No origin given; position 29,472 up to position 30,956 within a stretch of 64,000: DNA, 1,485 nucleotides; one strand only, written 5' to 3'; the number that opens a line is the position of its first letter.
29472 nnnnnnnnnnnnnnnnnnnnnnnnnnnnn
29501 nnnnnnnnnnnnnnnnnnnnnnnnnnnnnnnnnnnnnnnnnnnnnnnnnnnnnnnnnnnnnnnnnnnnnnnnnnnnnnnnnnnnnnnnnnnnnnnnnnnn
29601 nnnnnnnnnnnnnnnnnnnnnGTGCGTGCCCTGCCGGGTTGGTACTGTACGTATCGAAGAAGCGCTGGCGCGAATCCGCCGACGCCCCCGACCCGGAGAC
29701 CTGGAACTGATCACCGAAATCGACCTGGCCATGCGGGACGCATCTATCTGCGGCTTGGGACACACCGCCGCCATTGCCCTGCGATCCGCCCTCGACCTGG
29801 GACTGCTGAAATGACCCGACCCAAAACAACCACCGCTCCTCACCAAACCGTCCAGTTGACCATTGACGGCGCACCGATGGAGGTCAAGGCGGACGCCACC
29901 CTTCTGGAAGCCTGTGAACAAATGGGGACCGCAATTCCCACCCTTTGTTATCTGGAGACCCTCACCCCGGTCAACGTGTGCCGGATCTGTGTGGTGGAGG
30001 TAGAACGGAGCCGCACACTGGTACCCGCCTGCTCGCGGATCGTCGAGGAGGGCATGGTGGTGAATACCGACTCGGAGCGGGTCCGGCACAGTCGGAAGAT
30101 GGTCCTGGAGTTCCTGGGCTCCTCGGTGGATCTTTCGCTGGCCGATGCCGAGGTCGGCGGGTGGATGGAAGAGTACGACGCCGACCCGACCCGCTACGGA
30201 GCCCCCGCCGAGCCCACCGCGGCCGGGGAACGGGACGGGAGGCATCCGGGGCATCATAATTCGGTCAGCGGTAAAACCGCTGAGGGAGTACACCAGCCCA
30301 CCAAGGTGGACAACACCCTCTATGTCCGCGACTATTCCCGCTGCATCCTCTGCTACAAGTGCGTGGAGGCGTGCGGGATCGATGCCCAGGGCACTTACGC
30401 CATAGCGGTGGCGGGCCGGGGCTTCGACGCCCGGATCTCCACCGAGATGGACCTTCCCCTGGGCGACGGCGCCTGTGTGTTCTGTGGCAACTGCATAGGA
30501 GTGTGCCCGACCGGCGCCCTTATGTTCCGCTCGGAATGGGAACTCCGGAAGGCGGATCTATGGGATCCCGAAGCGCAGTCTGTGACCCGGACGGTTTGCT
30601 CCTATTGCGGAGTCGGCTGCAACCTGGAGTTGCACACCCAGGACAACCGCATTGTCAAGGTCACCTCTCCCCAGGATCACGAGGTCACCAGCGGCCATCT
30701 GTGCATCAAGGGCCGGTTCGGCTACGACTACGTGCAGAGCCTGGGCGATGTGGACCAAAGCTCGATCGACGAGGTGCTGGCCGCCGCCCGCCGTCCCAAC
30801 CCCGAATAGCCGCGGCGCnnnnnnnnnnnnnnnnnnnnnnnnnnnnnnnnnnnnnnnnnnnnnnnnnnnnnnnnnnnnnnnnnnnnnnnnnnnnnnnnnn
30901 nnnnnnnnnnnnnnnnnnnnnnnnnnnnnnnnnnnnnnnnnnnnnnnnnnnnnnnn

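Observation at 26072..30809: Domain-permuted, split formate dehydrogenase: the N-terminal [4Fe-4S] MopB domain is relocated to the C-terminus of a NuoG-N-like subunit encoded two genes downstream; NuoE and NuoF are fused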

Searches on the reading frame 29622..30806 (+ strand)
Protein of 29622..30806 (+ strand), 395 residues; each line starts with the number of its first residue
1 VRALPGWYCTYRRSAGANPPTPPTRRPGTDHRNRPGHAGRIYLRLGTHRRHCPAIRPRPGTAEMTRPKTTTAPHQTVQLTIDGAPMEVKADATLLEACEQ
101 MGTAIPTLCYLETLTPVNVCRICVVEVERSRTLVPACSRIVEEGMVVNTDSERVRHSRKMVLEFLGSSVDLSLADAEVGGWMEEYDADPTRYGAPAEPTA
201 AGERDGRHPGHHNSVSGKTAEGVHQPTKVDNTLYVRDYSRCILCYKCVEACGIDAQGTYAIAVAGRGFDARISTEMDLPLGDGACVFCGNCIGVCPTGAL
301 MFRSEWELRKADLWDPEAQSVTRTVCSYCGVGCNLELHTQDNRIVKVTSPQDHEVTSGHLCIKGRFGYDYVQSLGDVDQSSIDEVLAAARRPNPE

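Call 5: search_protein_families(library=pfam, proteins=[window:29622-30806:+], max_evalue=0.01)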
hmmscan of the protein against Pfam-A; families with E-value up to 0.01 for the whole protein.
window:29622-30806:+ (395 aa): 12 families
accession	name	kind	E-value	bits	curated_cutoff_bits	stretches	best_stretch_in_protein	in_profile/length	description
PF04879.21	Molybdop_Fe4S4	-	3.7e-21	75.3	22.7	1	320-372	2-54/55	Molybdopterin oxidoreductase Fe4S4 domain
PF13510.11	Fer2_4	-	2.6e-18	66.3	22.8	1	75-151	2-81/82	2Fe-2S iron-sulfur cluster binding domain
PF22117.2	Fer4_Nqo3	-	1.1e-08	35.5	27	1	237-300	7-66/67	NADH-quinone oxidoreductase subunit 3, ferredoxin-like domain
PF12838.12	Fer4_7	-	1.3e-07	32.4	27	1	240-299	1-52/52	4Fe-4S dicluster domain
PF00037.32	Fer4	-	3.6e-07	30.2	21.1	2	284-300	7-23/24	4Fe-4S binding domain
PF13187.11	Fer4_9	-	6.6e-06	26.5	27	1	240-299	1-51/52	4Fe-4S dicluster domain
PF13237.11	Fer4_10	-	2.2e-05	24.8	25.5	0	235-251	3-19/53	4Fe-4S dicluster domain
PF13746.11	Fer4_18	-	9.5e-05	23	27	0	281-298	57-74/114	4Fe-4S dicluster domain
PF13183.11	Fer4_8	-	0.00015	22.7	27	1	239-298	3-67/68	4Fe-4S dicluster domain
PF14697.11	Fer4_21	-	0.00048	20.6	35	1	238-298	5-55/59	4Fe-4S dicluster domain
PF12837.12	Fer4_6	-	0.0016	18.8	25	1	236-251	4-19/24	4Fe-4S binding domain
PF13484.11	Fer4_16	-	0.0025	19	30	0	285-310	2-28/66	4Fe-4S double cluster binding domain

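Call 8: find_homologous_proteins(query=window:29811-30806:+, max_evalue=0.00001)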
Query window:29811-30806:+ (332 aa): 8000 proteins with E <= 0.00001 among 8000 candidates; the best 120 are listed.
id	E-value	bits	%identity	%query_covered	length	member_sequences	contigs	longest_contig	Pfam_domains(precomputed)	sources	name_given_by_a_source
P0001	9.2e-226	766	100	100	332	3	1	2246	PF13510.12,PF00037.33,PF12838.13,PF22117.3,PF13237.12,PF13187.12,PF04879.22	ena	-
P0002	5.6e-223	757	98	100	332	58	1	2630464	PF13510.12,PF00037.33,PF12838.13,PF22117.3,PF13237.12,PF13187.12,PF04879.22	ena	-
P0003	2.4e-218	742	97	100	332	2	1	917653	PF13510.12,PF00037.33,PF12838.13,PF22117.3,PF13237.12,PF13187.12,PF04879.22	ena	-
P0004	1.3e-217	740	96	100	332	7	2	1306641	PF13510.12,PF00037.33,PF12838.13,PF22117.3,PF13237.12,PF13187.12,PF04879.22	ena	-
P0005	1.2e-190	651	86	100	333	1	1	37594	PF13510.12,PF00037.33,PF12838.13,PF22117.3,PF13237.12,PF13187.12,PF04879.22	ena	-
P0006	1.4e-188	644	85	99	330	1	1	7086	PF13510.12,PF00037.33,PF12838.13,PF22117.3,PF13237.12,PF13187.12,PF04879.22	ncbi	-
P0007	8.1e-188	642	82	100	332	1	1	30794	PF13510.12,PF00037.33,PF12838.13,PF22117.3,PF13237.12,PF13187.12,PF04879.22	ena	-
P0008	1.7e-187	641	83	100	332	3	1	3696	PF13510.12,PF00037.33,PF12838.13,PF22117.3,PF13237.12,PF13187.12,PF04879.22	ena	-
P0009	2.2e-187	640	82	100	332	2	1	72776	PF13510.12,PF00037.33,PF12838.13,PF22117.3,PF13237.12,PF13187.12,PF04879.22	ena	-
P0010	5.7e-187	639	84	98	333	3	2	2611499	PF13510.12,PF00037.33,PF12838.13,PF22117.3,PF13237.12,PF13187.12,PF04879.22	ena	-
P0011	1.0e-186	638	85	95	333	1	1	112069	PF13510.12,PF00037.33,PF12838.13,PF22117.3,PF13237.12,PF13187.12,PF04879.22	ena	-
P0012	9.3e-186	635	82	100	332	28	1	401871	PF13510.12,PF00037.33,PF12838.13,PF22117.3,PF13237.12,PF13187.12,PF04879.22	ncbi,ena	-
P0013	1.3e-185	634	81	100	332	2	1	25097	PF13510.12,PF00037.33,PF12838.13,PF22117.3,PF13237.12,PF13187.12,PF04879.22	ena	-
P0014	2.9e-185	633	84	99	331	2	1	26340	PF13510.12,PF00037.33,PF12838.13,PF22117.3,PF13237.12,PF13187.12,PF04879.22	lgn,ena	-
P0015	2.0e-181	621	80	100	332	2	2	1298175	PF13510.12,PF00037.33,PF12838.13,PF22117.3,PF13237.12,PF13187.12,PF04879.22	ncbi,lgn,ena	-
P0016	3.1e-181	620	83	95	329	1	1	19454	PF13510.12,PF00037.33,PF12838.13,PF22117.3,PF13237.12,PF13187.12,PF04879.22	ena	-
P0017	2.2e-168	578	-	-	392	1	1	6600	PF13510.12,PF00037.33,PF13484.12,PF12838.13,PF22117.3,PF13237.12,PF13187.12,PF04879.22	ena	-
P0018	4.3e-160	551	76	95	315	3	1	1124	PF13510.12,PF00037.33,PF12838.13,PF22117.3,PF13237.12,PF13187.12,PF04879.22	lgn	-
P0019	4.3e-156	537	75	95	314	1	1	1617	PF13510.12,PF00037.33,PF12838.13,PF22117.3,PF13237.12,PF13187.12,PF04879.22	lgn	-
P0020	4.5e-156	537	75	95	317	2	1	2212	PF13510.12,PF00037.33,PF12838.13,PF22117.3,PF13237.12,PF13187.12,PF04879.22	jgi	jgi:NADP-reducing hydrogenase subunit HndD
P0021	5.2e-156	537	73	95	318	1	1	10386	PF13510.12,PF00037.33,PF12838.13,PF22117.3,PF13237.12,PF13187.12,PF04879.22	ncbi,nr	ncbi:MAG TPA: 2Fe-2S iron-sulfur cluster-binding protein [Acidimicrobiia bacterium]|nr:2Fe-2S iron-s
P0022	1.1e-155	536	73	95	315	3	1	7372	PF13510.12,PF00037.33,PF12838.13,PF22117.3,PF13237.12,PF13187.12,PF04879.22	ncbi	ncbi:MAG TPA: 2Fe-2S iron-sulfur cluster-binding protein [Acidimicrobiia bacterium]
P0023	2.9e-155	535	74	95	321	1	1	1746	PF13510.12,PF00037.33,PF12838.13,PF22117.3,PF13237.12,PF13187.12,PF04879.22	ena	-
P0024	6.8e-155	533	75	95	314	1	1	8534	PF13510.12,PF00037.33,PF12838.13,PF22117.3,PF13237.12,PF13187.12,PF04879.22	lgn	-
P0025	7.1e-155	533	74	96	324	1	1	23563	PF13510.12,PF00037.33,PF12838.13,PF22117.3,PF13237.12,PF13187.12,PF04879.22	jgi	jgi:NADP-reducing hydrogenase subunit HndD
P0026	8.0e-155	533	75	95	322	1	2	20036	PF13510.12,PF00037.33,PF12838.13,PF22117.3,PF13237.12,PF04879.22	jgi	-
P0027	1.2e-154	533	72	99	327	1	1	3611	PF13510.12,PF00037.33,PF12838.13,PF22117.3,PF13237.12,PF13187.12,PF04879.22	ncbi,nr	ncbi:MAG: 2Fe-2S iron-sulfur cluster-binding protein [Acidimicrobiia bacterium]|nr:2Fe-2S iron-sulfu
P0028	1.8e-154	532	73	95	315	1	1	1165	PF13510.12,PF00037.33,PF12838.13,PF22117.3,PF13237.12,PF13187.12,PF04879.22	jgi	jgi:predicted molibdopterin-dependent oxidoreductase YjgC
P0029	2.9e-154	531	74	95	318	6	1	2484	PF13510.12,PF00037.33,PF12838.13,PF22117.3,PF13237.12,PF13187.12,PF04879.22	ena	-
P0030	3.5e-154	531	73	95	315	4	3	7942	PF13510.12,PF00037.33,PF12838.13,PF22117.3,PF13237.12,PF13187.12,PF04879.22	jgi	jgi:predicted molibdopterin-dependent oxidoreductase YjgC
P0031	6.2e-154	530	74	95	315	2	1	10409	PF13510.12,PF00037.33,PF12838.13,PF22117.3,PF13237.12,PF13187.12,PF04879.22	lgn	-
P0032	1.3e-153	529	72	97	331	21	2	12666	PF13510.12,PF00037.33,PF12838.13,PF22117.3,PF13237.12,PF13187.12,PF04879.22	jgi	jgi:NADP-reducing hydrogenase subunit HndD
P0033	1.4e-153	529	73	95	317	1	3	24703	PF13510.12,PF00037.33,PF12838.13,PF22117.3,PF13237.12,PF13187.12,PF04879.22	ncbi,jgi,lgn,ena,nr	ncbi:MAG: 2Fe-2S iron-sulfur cluster-binding protein [Acidimicrobiia bacterium]|nr:2Fe-2S iron-sulfu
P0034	2.2e-153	528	72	95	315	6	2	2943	PF13510.12,PF00037.33,PF12838.13,PF22117.3,PF13237.12,PF13187.12,PF04879.22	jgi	jgi:predicted molibdopterin-dependent oxidoreductase YjgC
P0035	4.3e-153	528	70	99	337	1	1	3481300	PF13510.12,PF00037.33,PF12838.13,PF22117.3,PF13237.12,PF13187.12,PF04879.22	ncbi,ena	-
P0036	7.6e-153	527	73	95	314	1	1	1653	PF13510.12,PF00037.33,PF12838.13,PF22117.3,PF13237.12,PF13187.12,PF04879.22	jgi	jgi:predicted molibdopterin-dependent oxidoreductase YjgC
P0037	7.8e-153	527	72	95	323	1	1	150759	PF13510.12,PF00037.33,PF13484.12,PF12838.13,PF22117.3,PF13237.12,PF13187.12,PF04879.22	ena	-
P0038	1.3e-152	526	73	95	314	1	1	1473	PF13510.12,PF00037.33,PF12838.13,PF22117.3,PF13237.12,PF13187.12,PF04879.22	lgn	-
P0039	1.4e-152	526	71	98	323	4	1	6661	PF13510.12,PF00037.33,PF12838.13,PF22117.3,PF13237.12,PF13187.12,PF04879.22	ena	-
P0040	1.9e-152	525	73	95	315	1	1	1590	PF13510.12,PF00037.33,PF12838.13,PF22117.3,PF13237.12,PF13187.12,PF04879.22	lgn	-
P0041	3.2e-152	525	73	94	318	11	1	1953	PF14697.12,PF13510.12,PF12837.13,PF00037.33,PF13484.12,PF12838.13,PF22117.3,PF13237.12,PF13187.12,PF04879.22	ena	-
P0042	4.0e-152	524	71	98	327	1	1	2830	PF13510.12,PF00037.33,PF12838.13,PF22117.3,PF13237.12,PF13187.12,PF04879.22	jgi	jgi:predicted molibdopterin-dependent oxidoreductase YjgC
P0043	6.2e-152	524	73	96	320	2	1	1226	PF13510.12,PF00037.33,PF12838.13,PF22117.3,PF13237.12,PF13187.12,PF04879.22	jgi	jgi:NADP-reducing hydrogenase subunit HndD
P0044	9.3e-152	523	70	98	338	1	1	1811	PF13510.12,PF00037.33,PF13484.12,PF12838.13,PF22117.3,PF13237.12,PF13187.12,PF04879.22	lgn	-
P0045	1.8e-151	522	70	99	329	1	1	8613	PF13510.12,PF00037.33,PF12838.13,PF22117.3,PF13237.12,PF13187.12,PF04879.22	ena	-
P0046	2.1e-151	522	72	95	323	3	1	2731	PF13510.12,PF00037.33,PF13484.12,PF12838.13,PF22117.3,PF13237.12,PF13187.12,PF04879.22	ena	-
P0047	4.3e-151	521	69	97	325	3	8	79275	PF14697.12,PF13510.12,PF00037.33,PF13484.12,PF12838.13,PF22117.3,PF13237.12,PF13187.12,PF04879.22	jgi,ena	jgi:predicted molibdopterin-dependent oxidoreductase YjgC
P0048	4.7e-151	521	71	95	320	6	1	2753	PF13510.12,PF00037.33,PF12838.13,PF22117.3,PF13237.12,PF13187.12,PF04879.22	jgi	jgi:predicted molibdopterin-dependent oxidoreductase YjgC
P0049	5.3e-151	521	71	96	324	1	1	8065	PF13510.12,PF00037.33,PF12838.13,PF22117.3,PF13237.12,PF13187.12,PF04879.22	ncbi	ncbi:MAG: 2Fe-2S iron-sulfur cluster-binding protein [Actinomycetota bacterium]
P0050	5.5e-151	521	73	96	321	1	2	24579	PF13510.12,PF00037.33,PF12838.13,PF22117.3,PF13237.12,PF13187.12,PF04879.22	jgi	jgi:predicted molibdopterin-dependent oxidoreductase YjgC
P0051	5.7e-151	521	72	96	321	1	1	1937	PF13510.12,PF00037.33,PF12838.13,PF22117.3,PF13237.12,PF13187.12,PF04879.22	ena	-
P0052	6.2e-151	520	74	95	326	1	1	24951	PF13510.12,PF00037.33,PF12838.13,PF22117.3,PF13237.12,PF13187.12,PF04879.22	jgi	jgi:predicted molibdopterin-dependent oxidoreductase YjgC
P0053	6.7e-151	520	72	96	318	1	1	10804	PF13510.12,PF00037.33,PF12838.13,PF22117.3,PF13237.12,PF13187.12,PF04879.22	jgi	jgi:predicted molibdopterin-dependent oxidoreductase YjgC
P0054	6.7e-151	520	73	96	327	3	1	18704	PF13510.12,PF00037.33,PF12838.13,PF22117.3,PF13237.12,PF13187.12,PF04879.22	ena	-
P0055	6.9e-151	520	71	95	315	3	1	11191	PF13510.12,PF00037.33,PF12838.13,PF22117.3,PF13237.12,PF13187.12,PF04879.22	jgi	jgi:predicted molibdopterin-dependent oxidoreductase YjgC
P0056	8.6e-151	520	72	96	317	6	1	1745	PF13510.12,PF00037.33,PF12838.13,PF22117.3,PF13237.12,PF13187.12,PF04879.22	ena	-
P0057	8.9e-151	520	74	95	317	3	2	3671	PF13510.12,PF00037.33,PF12838.13,PF22117.3,PF13237.12,PF13187.12,PF04879.22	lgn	-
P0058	9.2e-151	520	72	96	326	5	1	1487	PF13510.12,PF00037.33,PF12838.13,PF22117.3,PF13237.12,PF13187.12,PF04879.22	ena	-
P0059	9.4e-151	520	70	97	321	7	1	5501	PF13510.12,PF00037.33,PF12838.13,PF22117.3,PF13237.12,PF13187.12,PF04879.22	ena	-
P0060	1.3e-150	519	71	95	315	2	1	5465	PF13510.12,PF00037.33,PF12838.13,PF22117.3,PF13237.12,PF13187.12,PF04879.22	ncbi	-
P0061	1.5e-150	519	70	95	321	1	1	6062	PF13510.12,PF00037.33,PF13484.12,PF12838.13,PF22117.3,PF13237.12,PF13187.12,PF04879.22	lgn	-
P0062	4.9e-150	517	71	95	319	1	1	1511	PF13510.12,PF00037.33,PF12838.13,PF22117.3,PF13237.12,PF13187.12,PF04879.22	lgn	-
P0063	6.6e-150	517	72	95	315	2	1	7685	PF13510.12,PF00037.33,PF12838.13,PF22117.3,PF13237.12,PF13187.12,PF04879.22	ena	-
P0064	7.0e-150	517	73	95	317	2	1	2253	PF13510.12,PF00037.33,PF12838.13,PF22117.3,PF13237.12,PF13187.12,PF04879.22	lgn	-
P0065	9.1e-150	517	71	95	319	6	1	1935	PF13510.12,PF00037.33,PF13484.12,PF12838.13,PF22117.3,PF13237.12,PF13187.12,PF04879.22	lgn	-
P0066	1.0e-149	516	71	95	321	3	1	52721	PF13510.12,PF00037.33,PF12838.13,PF22117.3,PF13237.12,PF13187.12,PF04879.22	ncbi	-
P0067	1.2e-149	516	72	95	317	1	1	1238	PF13510.12,PF00037.33,PF12838.13,PF22117.3,PF13237.12,PF13187.12,PF04879.22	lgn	-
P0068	1.7e-149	516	70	96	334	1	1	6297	PF13510.12,PF00037.33,PF12838.13,PF22117.3,PF13237.12,PF13187.12,PF04879.22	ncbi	ncbi:MAG: 2Fe-2S iron-sulfur cluster-binding protein [Acidimicrobiia bacterium]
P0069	2.3e-149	515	72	95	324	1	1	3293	PF13510.12,PF00037.33,PF12838.13,PF22117.3,PF13237.12,PF13187.12,PF04879.22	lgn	-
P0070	2.5e-149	515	72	96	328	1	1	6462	PF13510.12,PF00037.33,PF12838.13,PF22117.3,PF13237.12,PF13187.12,PF04879.22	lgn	-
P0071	3.2e-149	515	71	95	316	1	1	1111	PF14697.12,PF13510.12,PF00037.33,PF13484.12,PF12838.13,PF22117.3,PF13237.12,PF13187.12,PF04879.22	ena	-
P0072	3.3e-149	515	72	95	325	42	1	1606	PF13510.12,PF00037.33,PF12838.13,PF22117.3,PF13237.12,PF13187.12,PF04879.22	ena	-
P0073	3.6e-149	515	73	95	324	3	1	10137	PF13510.12,PF00037.33,PF12838.13,PF22117.3,PF13237.12,PF13187.12,PF04879.22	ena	-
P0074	3.7e-149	515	72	95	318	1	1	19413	PF13510.12,PF00037.33,PF12838.13,PF22117.3,PF13237.12,PF13187.12,PF04879.22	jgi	jgi:predicted molibdopterin-dependent oxidoreductase YjgC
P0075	4.2e-149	514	72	95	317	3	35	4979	PF13510.12,PF00037.33,PF12838.13,PF22117.3,PF13237.12,PF13187.12,PF04879.22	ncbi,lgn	-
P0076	5.7e-149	514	71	95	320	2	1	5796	PF13510.12,PF00037.33,PF12838.13,PF22117.3,PF13237.12,PF13187.12,PF04879.22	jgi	-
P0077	6.7e-149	514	71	95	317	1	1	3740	PF13510.12,PF12837.13,PF00037.33,PF12838.13,PF22117.3,PF13237.12,PF13187.12,PF04879.22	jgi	jgi:predicted molibdopterin-dependent oxidoreductase YjgC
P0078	6.8e-149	514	72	95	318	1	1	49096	PF13510.12,PF00037.33,PF12838.13,PF22117.3,PF13237.12,PF13187.12,PF04879.22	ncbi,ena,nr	ncbi:MAG TPA: 2Fe-2S iron-sulfur cluster-binding protein [Acidimicrobiia bacterium]|nr:2Fe-2S iron-s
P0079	7.7e-149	514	72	95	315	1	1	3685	PF13510.12,PF00037.33,PF12838.13,PF22117.3,PF13237.12,PF13187.12,PF04879.22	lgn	-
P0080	9.1e-149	513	72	95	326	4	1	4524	PF13510.12,PF00037.33,PF12838.13,PF22117.3,PF13237.12,PF13187.12,PF04879.22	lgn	-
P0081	9.2e-149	513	72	95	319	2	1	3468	PF14697.12,PF13510.12,PF00037.33,PF12838.13,PF22117.3,PF13237.12,PF13187.12,PF04879.22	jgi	jgi:predicted molibdopterin-dependent oxidoreductase YjgC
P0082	9.7e-149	513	71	95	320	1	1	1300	PF13510.12,PF00037.33,PF12838.13,PF22117.3,PF13237.12,PF13187.12,PF04879.22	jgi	jgi:NADP-reducing hydrogenase subunit HndD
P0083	1.4e-148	513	74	95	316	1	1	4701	PF13510.12,PF00037.33,PF12838.13,PF22117.3,PF13237.12,PF13187.12,PF04879.22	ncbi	ncbi:MAG TPA: 2Fe-2S iron-sulfur cluster-binding protein [Acidimicrobiia bacterium]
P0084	1.4e-148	513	72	95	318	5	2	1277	PF13510.12,PF00037.33,PF12838.13,PF22117.3,PF13237.12,PF13187.12,PF04879.22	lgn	-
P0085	1.5e-148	513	70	95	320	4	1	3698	PF13510.12,PF00037.33,PF12838.13,PF22117.3,PF13237.12,PF13187.12,PF04879.22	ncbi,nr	ncbi:MAG: 4Fe-4S binding protein [Acidimicrobiia bacterium]|nr:4Fe-4S binding protein [Acidimicrobii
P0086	1.7e-148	512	72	95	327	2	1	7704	PF13510.12,PF00037.33,PF12838.13,PF22117.3,PF13237.12,PF13187.12,PF04879.22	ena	-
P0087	1.7e-148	512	68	98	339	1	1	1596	PF13510.12,PF00037.33,PF12838.13,PF22117.3,PF13237.12,PF13187.12,PF04879.22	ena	-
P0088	2.0e-148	512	69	95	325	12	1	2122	PF13510.12,PF00037.33,PF13484.12,PF12838.13,PF22117.3,PF13237.12,PF13187.12,PF04879.22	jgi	-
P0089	2.2e-148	512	71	95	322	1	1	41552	PF13510.12,PF00037.33,PF12838.13,PF22117.3,PF13237.12,PF13187.12,PF04879.22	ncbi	-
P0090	2.2e-148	512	71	95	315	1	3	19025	PF13510.12,PF00037.33,PF13484.12,PF12838.13,PF22117.3,PF13237.12,PF13187.12,PF04879.22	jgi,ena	-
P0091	2.4e-148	512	71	95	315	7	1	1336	PF13510.12,PF00037.33,PF13484.12,PF12838.13,PF22117.3,PF13237.12,PF13187.12,PF04879.22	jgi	jgi:predicted molibdopterin-dependent oxidoreductase YjgC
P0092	2.6e-148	512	71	95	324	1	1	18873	PF13510.12,PF00037.33,PF12838.13,PF22117.3,PF13237.12,PF13187.12,PF04879.22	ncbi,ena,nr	ncbi:MAG TPA: 2Fe-2S iron-sulfur cluster-binding protein [Euzebyales bacterium]|nr:2Fe-2S iron-sulfu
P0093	2.7e-148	512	72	95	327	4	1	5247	PF13510.12,PF00037.33,PF12838.13,PF22117.3,PF13237.12,PF13187.12,PF04879.22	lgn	-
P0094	3.2e-148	512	71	95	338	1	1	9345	PF13510.12,PF00037.33,PF12838.13,PF22117.3,PF13237.12,PF13187.12,PF04879.22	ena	-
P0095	3.6e-148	511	72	95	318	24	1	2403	PF13510.12,PF00037.33,PF12838.13,PF22117.3,PF13237.12,PF13187.12,PF04879.22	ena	-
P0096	3.7e-148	511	72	95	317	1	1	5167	PF13510.12,PF00037.33,PF12838.13,PF22117.3,PF13237.12,PF13187.12,PF04879.22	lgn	-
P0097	3.8e-148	511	71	95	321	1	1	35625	PF13510.12,PF00037.33,PF12838.13,PF22117.3,PF13237.12,PF13187.12,PF04879.22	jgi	jgi:predicted molibdopterin-dependent oxidoreductase YjgC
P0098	4.0e-148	511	72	96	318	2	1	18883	PF13510.12,PF00037.33,PF12838.13,PF22117.3,PF13237.12,PF13187.12,PF04879.22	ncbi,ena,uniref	ncbi:2Fe-2S iron-sulfur cluster-binding protein [Candidatus Poriferisocius sp.]|uniref:2Fe-2S iron-s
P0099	5.2e-148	511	71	95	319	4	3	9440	PF13510.12,PF00037.33,PF12838.13,PF22117.3,PF13237.12,PF13187.12,PF04879.22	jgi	jgi:predicted molibdopterin-dependent oxidoreductase YjgC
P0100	6.5e-148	511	71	95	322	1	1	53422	PF14697.12,PF13510.12,PF00037.33,PF12838.13,PF22117.3,PF13237.12,PF13187.12,PF04879.22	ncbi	-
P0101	6.8e-148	510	70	95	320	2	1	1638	PF13510.12,PF00037.33,PF13484.12,PF12838.13,PF22117.3,PF13237.12,PF13187.12,PF04879.22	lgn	-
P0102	9.1e-148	510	72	95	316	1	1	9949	PF14697.12,PF13510.12,PF00037.33,PF12838.13,PF22117.3,PF13237.12,PF04879.22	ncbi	ncbi:MAG: 2Fe-2S iron-sulfur cluster-binding protein [Acidimicrobiia bacterium]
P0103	9.3e-148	510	71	93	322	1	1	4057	PF13510.12,PF00037.33,PF12838.13,PF22117.3,PF13237.12,PF13187.12,PF04879.22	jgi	jgi:NADP-reducing hydrogenase subunit HndD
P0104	1.0e-147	510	72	95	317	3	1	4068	PF13510.12,PF00037.33,PF12838.13,PF22117.3,PF13237.12,PF13187.12,PF04879.22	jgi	jgi:NADP-reducing hydrogenase subunit HndD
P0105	1.7e-147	509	73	95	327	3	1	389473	PF13510.12,PF00037.33,PF12838.13,PF22117.3,PF13237.12,PF13187.12,PF04879.22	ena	-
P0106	2.4e-147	509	70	95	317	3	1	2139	PF13510.12,PF00037.33,PF12838.13,PF22117.3,PF13237.12,PF13187.12,PF04879.22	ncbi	-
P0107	2.7e-147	508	73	95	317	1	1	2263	PF13510.12,PF00037.33,PF12838.13,PF22117.3,PF13237.12,PF13187.12,PF04879.22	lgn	-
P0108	2.9e-147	508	70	95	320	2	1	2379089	PF13510.12,PF00037.33,PF12838.13,PF22117.3,PF13237.12,PF13187.12,PF04879.22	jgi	jgi:NADP-reducing hydrogenase subunit HndD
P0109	2.9e-147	508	70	98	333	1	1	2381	PF14697.12,PF13510.12,PF00037.33,PF13484.12,PF12838.13,PF22117.3,PF13237.12,PF13187.12,PF04879.22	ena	-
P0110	3.0e-147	508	71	95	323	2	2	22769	PF13510.12,PF00037.33,PF12838.13,PF22117.3,PF13237.12,PF13187.12,PF04879.22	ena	-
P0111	3.1e-147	508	75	89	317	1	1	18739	PF13510.12,PF00037.33,PF12838.13,PF22117.3,PF13237.12,PF13187.12,PF04879.22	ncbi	-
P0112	3.9e-147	508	70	96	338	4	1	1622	PF13510.12,PF00037.33,PF12838.13,PF22117.3,PF13237.12,PF13187.12,PF04879.22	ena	-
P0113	5.0e-147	508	70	95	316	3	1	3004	PF13510.12,PF00037.33,PF12838.13,PF22117.3,PF13237.12,PF13187.12,PF04879.22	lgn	-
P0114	5.8e-147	507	71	96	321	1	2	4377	PF13510.12,PF00037.33,PF12838.13,PF22117.3,PF13237.12,PF13187.12,PF04879.22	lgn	-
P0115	6.0e-147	507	72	95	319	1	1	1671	PF13510.12,PF00037.33,PF12838.13,PF22117.3,PF13237.12,PF04879.22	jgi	jgi:predicted molibdopterin-dependent oxidoreductase YjgC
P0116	6.4e-147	507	72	95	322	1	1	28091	PF13510.12,PF00037.33,PF12838.13,PF22117.3,PF13237.12,PF13187.12,PF04879.22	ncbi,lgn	-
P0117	6.7e-147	507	70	95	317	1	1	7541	PF13510.12,PF00037.33,PF12838.13,PF22117.3,PF13237.12,PF13187.12,PF04879.22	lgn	-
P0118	7.3e-147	507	71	94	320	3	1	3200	PF13510.12,PF00037.33,PF12838.13,PF22117.3,PF04879.22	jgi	-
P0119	7.6e-147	507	71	95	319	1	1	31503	PF13510.12,PF00037.33,PF12838.13,PF22117.3,PF13237.12,PF04879.22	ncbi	-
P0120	1.1e-146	506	72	95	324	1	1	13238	PF13510.12,PF00037.33,PF12838.13,PF22117.3,PF13237.12,PF13187.12,PF04879.22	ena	-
